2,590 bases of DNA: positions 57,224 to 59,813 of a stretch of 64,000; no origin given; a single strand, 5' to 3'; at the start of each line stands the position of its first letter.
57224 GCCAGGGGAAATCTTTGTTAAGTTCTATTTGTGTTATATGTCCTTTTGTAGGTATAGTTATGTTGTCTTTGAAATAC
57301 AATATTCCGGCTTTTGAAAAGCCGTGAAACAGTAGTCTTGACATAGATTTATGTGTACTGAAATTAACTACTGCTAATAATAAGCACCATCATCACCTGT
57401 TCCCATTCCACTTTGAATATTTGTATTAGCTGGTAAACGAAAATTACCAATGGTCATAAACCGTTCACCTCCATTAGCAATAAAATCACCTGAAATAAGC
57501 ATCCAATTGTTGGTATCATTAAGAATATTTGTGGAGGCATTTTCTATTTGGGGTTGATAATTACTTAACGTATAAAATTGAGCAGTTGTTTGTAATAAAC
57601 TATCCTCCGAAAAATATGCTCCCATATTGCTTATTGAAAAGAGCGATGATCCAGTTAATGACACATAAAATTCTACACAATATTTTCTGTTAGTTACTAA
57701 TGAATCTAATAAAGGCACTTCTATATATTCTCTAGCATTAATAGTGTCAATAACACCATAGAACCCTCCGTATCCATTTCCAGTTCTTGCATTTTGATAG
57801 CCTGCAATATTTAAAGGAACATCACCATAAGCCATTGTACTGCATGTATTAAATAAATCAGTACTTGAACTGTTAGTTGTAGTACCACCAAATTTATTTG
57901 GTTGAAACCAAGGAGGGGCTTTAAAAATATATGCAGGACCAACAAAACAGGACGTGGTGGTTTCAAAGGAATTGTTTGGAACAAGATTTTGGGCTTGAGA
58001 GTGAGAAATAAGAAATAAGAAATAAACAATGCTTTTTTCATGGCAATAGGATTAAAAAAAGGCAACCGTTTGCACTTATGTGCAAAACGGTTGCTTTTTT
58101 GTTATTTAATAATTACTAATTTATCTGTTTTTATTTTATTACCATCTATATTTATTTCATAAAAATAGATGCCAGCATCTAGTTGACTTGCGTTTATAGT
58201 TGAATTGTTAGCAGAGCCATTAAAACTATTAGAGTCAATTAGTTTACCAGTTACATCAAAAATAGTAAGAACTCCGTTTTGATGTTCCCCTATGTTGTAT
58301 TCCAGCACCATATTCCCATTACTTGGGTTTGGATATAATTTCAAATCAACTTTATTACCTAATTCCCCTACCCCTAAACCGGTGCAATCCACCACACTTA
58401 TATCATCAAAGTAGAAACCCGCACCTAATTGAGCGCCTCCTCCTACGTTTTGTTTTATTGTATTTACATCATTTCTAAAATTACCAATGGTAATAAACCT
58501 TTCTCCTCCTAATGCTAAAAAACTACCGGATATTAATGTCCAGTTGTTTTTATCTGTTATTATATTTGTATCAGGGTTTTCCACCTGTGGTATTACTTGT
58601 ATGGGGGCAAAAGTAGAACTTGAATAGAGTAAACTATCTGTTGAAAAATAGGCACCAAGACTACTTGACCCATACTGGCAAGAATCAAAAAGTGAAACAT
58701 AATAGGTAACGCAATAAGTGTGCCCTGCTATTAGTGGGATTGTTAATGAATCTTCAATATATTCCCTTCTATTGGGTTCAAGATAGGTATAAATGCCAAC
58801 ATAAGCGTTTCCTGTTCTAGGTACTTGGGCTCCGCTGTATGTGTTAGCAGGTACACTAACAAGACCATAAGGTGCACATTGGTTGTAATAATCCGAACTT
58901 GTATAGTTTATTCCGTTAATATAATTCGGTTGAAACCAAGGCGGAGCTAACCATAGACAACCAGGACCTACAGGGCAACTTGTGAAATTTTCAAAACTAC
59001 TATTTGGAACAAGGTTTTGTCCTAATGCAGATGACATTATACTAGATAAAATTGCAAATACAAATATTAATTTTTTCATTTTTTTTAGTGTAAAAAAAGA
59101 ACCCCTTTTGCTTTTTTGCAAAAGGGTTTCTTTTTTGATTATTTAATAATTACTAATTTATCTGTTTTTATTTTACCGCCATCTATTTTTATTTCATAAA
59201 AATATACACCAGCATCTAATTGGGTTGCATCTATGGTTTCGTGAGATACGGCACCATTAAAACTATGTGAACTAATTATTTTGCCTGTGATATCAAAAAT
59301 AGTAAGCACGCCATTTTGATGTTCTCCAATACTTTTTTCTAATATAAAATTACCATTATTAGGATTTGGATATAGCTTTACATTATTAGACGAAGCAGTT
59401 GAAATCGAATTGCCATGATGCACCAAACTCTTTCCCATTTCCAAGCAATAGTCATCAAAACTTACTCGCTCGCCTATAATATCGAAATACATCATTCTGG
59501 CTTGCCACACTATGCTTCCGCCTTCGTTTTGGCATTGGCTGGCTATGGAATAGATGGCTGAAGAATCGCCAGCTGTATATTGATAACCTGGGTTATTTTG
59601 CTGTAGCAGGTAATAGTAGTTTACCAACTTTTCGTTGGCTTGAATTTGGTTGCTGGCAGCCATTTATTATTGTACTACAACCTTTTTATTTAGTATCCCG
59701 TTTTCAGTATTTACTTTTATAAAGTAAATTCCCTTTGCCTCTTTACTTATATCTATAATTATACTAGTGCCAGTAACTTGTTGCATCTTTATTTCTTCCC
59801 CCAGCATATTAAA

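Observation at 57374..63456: Tandemly duplicated and recombined array of T9SS cargo genes (A-B-A'fragment-B'-B''pseudogene) with shuffled C-terminal sorting domains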

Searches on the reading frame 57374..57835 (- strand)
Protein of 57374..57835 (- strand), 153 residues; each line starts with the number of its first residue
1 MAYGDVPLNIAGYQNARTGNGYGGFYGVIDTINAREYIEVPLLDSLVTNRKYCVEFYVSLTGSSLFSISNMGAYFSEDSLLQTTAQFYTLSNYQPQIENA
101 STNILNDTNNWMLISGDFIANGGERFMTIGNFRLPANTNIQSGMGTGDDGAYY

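Call 3: search_protein_families(library=pfam, proteins=[window:57374-57835:-], max_evalue=0.01)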
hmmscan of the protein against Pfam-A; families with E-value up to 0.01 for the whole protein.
window:57374-57835:- (153 aa): 0 families

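Call 4: search_protein_families(library=ncbifam, proteins=[window:57374-57835:-], max_evalue=0.01)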
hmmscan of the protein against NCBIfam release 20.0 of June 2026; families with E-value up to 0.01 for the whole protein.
window:57374-57835:- (153 aa): 0 families

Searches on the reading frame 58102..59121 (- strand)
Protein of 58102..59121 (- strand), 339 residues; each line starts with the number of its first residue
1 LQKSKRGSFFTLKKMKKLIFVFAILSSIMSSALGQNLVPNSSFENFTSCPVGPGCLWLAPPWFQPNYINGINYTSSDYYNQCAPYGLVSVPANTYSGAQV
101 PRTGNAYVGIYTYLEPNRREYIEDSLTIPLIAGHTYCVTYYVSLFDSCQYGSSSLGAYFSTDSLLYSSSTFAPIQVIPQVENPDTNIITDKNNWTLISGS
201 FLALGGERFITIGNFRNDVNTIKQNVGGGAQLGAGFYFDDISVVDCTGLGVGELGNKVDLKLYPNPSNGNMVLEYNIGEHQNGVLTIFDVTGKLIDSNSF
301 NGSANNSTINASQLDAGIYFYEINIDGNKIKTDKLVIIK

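Call 3: search_protein_families(library=pfam, proteins=[window:58102-59121:-], max_evalue=0.01)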
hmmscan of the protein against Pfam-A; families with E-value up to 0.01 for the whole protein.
window:58102-59121:- (339 aa): 2 families
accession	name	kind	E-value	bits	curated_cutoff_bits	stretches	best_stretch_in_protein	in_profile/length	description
PF18962.6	Por_Secre_tail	-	2.2e-14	53.9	27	1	262-337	1-75/75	Secretion system C-terminal sorting domain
PF13585.12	CHU_C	-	0.00036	21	27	1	276-333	22-80/86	CHU_C Type IX secretion signal domain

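Call 4: search_protein_families(library=ncbifam, proteins=[window:58102-59121:-], max_evalue=0.01)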
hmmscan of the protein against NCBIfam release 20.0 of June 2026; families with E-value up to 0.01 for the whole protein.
window:58102-59121:- (339 aa): 6 families
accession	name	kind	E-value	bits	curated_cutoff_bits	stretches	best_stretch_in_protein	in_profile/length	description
TIGR04183.1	Por_Secre_tail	domain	3.7e-14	52.4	23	1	262-337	1-71/72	T9SS type A sorting domain-containing protein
NF038113.1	T9SSA_dep_M36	equivalog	5.8e-13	47.9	885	1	243-337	777-868/869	T9SS-dependent M36 family metallopeptidase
NF050177.1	TapA_OM_Porphy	equivalog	2.5e-05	23.2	500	1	256-336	467-542/544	TapA/TapC family T9SS-dependent outer membrane protein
NF052323.1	T9SSA_dep_M6i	equivalog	2.7e-05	22.3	600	1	263-338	961-1039/1043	T9SS-dependent M6-like inactivated metalloprotease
NF052644.1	T9SS_DNase_Rie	equivalog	7e-05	22.3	260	1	223-331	147-245/251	T9SS-dependent surface endonuclease, AS87_RS02955 family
TIGR04131.1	Bac_Flav_CTERM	domain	0.00071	19.7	35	1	277-335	23-81/85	T9SS type B sorting domain-containing protein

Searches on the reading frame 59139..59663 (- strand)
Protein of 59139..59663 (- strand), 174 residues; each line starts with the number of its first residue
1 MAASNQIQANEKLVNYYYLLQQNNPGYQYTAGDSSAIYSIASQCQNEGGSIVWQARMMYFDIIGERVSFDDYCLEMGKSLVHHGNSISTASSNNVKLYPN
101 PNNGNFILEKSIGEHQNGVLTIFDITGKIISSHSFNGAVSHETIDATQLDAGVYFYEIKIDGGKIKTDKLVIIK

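Call 3: search_protein_families(library=pfam, proteins=[window:59139-59663:-], max_evalue=0.01)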
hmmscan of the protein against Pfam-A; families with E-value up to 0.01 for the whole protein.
window:59139-59663:- (174 aa): 2 families
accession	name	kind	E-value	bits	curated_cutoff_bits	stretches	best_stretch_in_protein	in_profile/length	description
PF18962.6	Por_Secre_tail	-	6.9e-14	52.3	27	1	97-172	1-75/75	Secretion system C-terminal sorting domain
PF13585.12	CHU_C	-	0.0016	19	27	1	103-169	15-81/86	CHU_C Type IX secretion signal domain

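Call 4: search_protein_families(library=ncbifam, proteins=[window:59139-59663:-], max_evalue=0.01)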
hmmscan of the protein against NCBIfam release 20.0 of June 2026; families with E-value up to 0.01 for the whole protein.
window:59139-59663:- (174 aa): 3 families
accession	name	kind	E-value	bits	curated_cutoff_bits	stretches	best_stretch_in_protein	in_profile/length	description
TIGR04183.1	Por_Secre_tail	domain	2.1e-14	53.2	23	1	97-172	1-71/72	T9SS type A sorting domain-containing protein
NF038113.1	T9SSA_dep_M36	equivalog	3.6e-11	42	885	1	89-173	787-868/869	T9SS-dependent M36 family metallopeptidase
NF050177.1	TapA_OM_Porphy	equivalog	0.00049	19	500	1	92-170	468-541/544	TapA/TapC family T9SS-dependent outer membrane protein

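Call 6: find_encoding_contigs(protein=window:59139-59663:-, flank=10000, max_places=10)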
Protein window:59139-59663:- (174 aa): 10 contigs read that carry it; 1 place shown.
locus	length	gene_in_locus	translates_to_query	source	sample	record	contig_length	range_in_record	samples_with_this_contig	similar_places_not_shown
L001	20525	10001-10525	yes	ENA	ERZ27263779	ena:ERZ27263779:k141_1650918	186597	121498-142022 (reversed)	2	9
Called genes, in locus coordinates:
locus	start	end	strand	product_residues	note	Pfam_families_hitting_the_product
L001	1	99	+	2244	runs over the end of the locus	PF07676:PD40 (weak)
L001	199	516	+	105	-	PF00085:Thioredoxin, PF13098:Thioredoxin_2, PF13905:Thioredoxin_8 (faint)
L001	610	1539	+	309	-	PF01882:DUF58, PF13519:VWA_2 (weak)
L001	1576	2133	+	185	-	PF00132:Hexapep, PF14602:Hexapep_2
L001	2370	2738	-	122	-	PF01638:HxlR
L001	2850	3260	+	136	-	PF19545:DUF6069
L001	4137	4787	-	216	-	-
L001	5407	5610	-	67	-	-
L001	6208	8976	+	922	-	PF18962:Por_Secre_tail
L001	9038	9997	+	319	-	PF18962:Por_Secre_tail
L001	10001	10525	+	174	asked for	PF18962:Por_Secre_tail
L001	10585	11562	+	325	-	PF18962:Por_Secre_tail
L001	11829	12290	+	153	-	-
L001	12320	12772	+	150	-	PF10997:Amj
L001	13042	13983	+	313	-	PF01370:Epimerase, PF04321:RmlD_sub_bind (weak), PF13460:NAD_binding_10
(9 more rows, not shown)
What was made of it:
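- Checked: B is 60662..59667 (331 aa from a TTG; 319 aa from the likely ATG at 60626, as called on the source contig, call 6).
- The source is a short-read metagenome contig (MEGAHIT-style name, call 6).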

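Call 12: list_cluster_members(proteins=[P0001, window:59139-59663:-, P0002])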
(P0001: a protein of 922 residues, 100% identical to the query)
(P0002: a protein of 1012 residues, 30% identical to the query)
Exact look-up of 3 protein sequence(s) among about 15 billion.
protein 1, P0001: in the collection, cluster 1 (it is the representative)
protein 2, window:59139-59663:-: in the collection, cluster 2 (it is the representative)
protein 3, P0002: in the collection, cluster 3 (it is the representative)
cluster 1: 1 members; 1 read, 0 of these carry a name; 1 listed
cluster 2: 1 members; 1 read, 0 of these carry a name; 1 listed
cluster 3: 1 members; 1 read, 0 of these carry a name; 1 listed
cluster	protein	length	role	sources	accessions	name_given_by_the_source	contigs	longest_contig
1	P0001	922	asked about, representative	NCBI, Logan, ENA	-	-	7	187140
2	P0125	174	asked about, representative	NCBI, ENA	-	-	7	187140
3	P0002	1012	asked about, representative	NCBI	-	-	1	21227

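Call 74: predict_structure(alignment_id=A4)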
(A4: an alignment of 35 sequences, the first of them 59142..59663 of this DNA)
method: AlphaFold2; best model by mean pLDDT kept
length: 174 residues; sequences in the alignment: 35
mean_pLDDT: 88.4   pTM: 0.51
mean pLDDT of the five models: 88.4, 88.4, 87.8, 87.6, 87.3
residues with pLDDT >= 90: 132; 70-90: 18; 50-70: 11; < 50: 13
segments of 3 or more residues with pLDDT < 50: 77-86
pLDDT, mean of each block of 10 residues (from residue 1): 76 98 97 97 91 97 91 60 48 85 94 96 94 97 95 96 94 89
secondary structure, 60 per line:
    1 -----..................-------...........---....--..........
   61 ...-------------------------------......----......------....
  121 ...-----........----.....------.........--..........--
elements in order: H6-23 H31-41 H45-48 H51-63 E95-100 E105-110 E117-123 E129-136 E141-145 E152-160 E163-172
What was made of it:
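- It folds as a helical bundle, then a disordered spacer, then the CTD (call 74).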

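Call 77: fold_search(model_id=the predicted structure, library=pdb)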
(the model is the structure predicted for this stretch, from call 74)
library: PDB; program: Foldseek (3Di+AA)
matches with E <= 10: 1880; with E <= 0.001: 12
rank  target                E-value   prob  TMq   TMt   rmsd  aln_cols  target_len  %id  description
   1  4g5a_A                4.5e-05  1.00  0.39  0.65  14.7       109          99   12  Crystal structure of a putative member of duf 3244 protein family (BT_1867) from Bacteroides thetaiotaomicron VPI-5482 (released 2012-09-19)
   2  3sd2                  2.6e-04  1.00  0.38  0.72   2.2        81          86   16  Crystal structure of a putative member of duf3244 protein family (BT_3571) from Bacteroides thetaiotaomicron vpi-5482 at (released 2011-06-29)
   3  6mvh_B                2.6e-04  1.00  0.33  0.10   4.5        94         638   15  Crystal structure of FMN-binding beta-glucuronidase from Roseburia hominis (released 2019-01-30)
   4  8ges_B                2.8e-04  1.00  0.30  0.10   5.1        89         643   16  R. hominis 2 beta-glucuronidase bound to UNC10201652-glucuronide (released 2024-02-14)
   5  6mvg_A                3.3e-04  1.00  0.30  0.10   5.2        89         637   17  Crystal structure of FMN-binding beta-glucuronidase from Ruminococcus gnavus (released 2019-01-30)
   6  6mvg_C                3.8e-04  1.00  0.34  0.11   4.1        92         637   17  Crystal structure of FMN-binding beta-glucuronidase from Ruminococcus gnavus (released 2019-01-30)
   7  6mvh_A                4.3e-04  1.00  0.32  0.10   4.9        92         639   15  Crystal structure of FMN-binding beta-glucuronidase from Roseburia hominis (released 2019-01-30)
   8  7xyr                  5.4e-04  1.00  0.35  0.12   3.5        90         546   17  Cystal Structure of Beta-glucuronidase from Bacteroides thetaiotaomicron (released 2023-07-05)
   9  6mvg_B                5.4e-04  1.00  0.31  0.10   4.8        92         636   17  Crystal structure of FMN-binding beta-glucuronidase from Ruminococcus gnavus (released 2019-01-30)
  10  3d33_B                8.3e-04  1.00  0.38  0.68   2.2        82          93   16  Crystal structure of a duf3244 family protein with an immunoglobulin-like beta-sandwich fold (bvu_0276) from bacteroid (released 2008-05-27)
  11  3d33_A                8.3e-04  1.00  0.38  0.67   2.2        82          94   16  Crystal structure of a duf3244 family protein with an immunoglobulin-like beta-sandwich fold (bvu_0276) from bacteroid (released 2008-05-27)
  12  7fjd_g                8.8e-04  1.00  0.28  0.39   4.5        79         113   20  Cryo-EM structure of a membrane protein(WT) (released 2022-07-27)
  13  9npe_F                1.1e-03  1.00  0.34  0.09   3.5        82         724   17  Crystal structure of the inactive conformation of a glycoside hydrolase (CapGH2b) from the GH2 family in the space gro (released 2025-11-12)
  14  8wm1_A                1.1e-03  1.00  0.38  0.15   2.7        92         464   11  DHS dehydratase (released 2024-10-02)
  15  8ges_C                1.1e-03  1.00  0.32  0.10   5.0        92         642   16  R. hominis 2 beta-glucuronidase bound to UNC10201652-glucuronide (released 2024-02-14)
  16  8qb1_A                1.2e-03  1.00  0.37  0.69   2.6        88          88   20  C-terminal domain of mirolase from Tannerella forsythia (released 2024-02-28)
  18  8qb1_C                1.4e-03  1.00  0.37  0.73   2.1        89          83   18  C-terminal domain of mirolase from Tannerella forsythia (released 2024-02-28)
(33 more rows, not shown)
